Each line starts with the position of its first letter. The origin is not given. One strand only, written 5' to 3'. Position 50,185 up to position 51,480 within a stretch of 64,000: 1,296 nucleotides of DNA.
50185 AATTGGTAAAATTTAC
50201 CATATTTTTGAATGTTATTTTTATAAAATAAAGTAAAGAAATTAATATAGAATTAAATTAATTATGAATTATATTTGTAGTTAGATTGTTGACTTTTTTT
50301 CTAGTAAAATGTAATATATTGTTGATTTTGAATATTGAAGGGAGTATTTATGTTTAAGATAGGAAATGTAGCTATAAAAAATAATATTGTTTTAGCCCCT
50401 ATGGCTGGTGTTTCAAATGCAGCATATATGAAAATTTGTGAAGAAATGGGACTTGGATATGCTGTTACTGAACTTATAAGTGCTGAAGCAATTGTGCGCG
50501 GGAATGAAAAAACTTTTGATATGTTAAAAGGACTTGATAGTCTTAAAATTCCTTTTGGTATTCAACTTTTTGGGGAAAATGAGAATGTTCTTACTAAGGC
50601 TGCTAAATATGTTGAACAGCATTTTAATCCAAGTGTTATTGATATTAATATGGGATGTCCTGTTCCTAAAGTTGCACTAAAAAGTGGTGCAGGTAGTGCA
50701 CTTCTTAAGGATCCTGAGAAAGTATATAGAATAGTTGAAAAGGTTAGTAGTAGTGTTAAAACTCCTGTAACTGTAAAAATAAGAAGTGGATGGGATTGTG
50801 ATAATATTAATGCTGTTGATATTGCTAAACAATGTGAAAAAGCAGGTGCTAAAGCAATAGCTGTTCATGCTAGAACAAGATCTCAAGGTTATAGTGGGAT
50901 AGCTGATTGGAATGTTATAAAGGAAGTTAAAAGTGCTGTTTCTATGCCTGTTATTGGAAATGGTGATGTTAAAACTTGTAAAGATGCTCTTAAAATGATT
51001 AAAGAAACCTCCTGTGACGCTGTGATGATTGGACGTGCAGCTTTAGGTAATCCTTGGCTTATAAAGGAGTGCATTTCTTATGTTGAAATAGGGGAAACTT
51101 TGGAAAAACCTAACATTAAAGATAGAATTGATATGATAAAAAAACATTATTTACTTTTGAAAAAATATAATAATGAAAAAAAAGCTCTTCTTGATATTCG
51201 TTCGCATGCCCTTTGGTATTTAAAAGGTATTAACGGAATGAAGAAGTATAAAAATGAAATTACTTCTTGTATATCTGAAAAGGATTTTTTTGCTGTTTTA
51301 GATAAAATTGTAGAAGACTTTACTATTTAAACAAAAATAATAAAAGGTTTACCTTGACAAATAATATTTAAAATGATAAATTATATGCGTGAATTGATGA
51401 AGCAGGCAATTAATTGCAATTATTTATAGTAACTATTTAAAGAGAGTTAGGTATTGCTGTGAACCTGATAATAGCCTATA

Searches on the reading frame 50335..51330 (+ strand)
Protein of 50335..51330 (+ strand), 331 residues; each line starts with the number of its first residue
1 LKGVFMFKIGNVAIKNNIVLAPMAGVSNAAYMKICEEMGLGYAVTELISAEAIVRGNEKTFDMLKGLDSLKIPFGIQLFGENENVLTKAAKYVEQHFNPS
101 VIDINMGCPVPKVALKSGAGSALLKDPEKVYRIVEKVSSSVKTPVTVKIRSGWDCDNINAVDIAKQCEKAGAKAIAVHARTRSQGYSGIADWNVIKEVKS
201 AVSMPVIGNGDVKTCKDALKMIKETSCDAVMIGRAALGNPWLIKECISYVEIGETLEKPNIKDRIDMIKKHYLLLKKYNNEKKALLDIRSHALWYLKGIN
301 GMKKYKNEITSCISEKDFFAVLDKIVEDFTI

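Call 18: search_protein_families(library=pfam, proteins=[window:50335-51330:+], max_evalue=0.01)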
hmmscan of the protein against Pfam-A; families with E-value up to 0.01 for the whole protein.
window:50335-51330:+ (331 aa): 5 families
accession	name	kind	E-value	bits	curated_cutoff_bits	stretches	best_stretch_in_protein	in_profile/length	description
PF01207.24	Dus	-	2.5e-88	296.6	20.4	1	20-323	2-303/311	Dihydrouridine synthase (Dus)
PF00977.27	His_biosynth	-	3.4e-08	33.7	23.6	1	119-236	101-222/228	Histidine biosynthesis protein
PF01180.27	DHO_dh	-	2.5e-05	24.1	27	1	88-243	111-280/291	Dihydroorotate dehydrogenase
PF00724.26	Oxidored_FMN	-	2.9e-05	23.9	27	0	169-244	255-333/342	NADH:flavin oxidoreductase / NADH oxidase family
PF01680.23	SOR_SNZ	-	0.00094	19.5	27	1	141-213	4-80/207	SOR/SNZ family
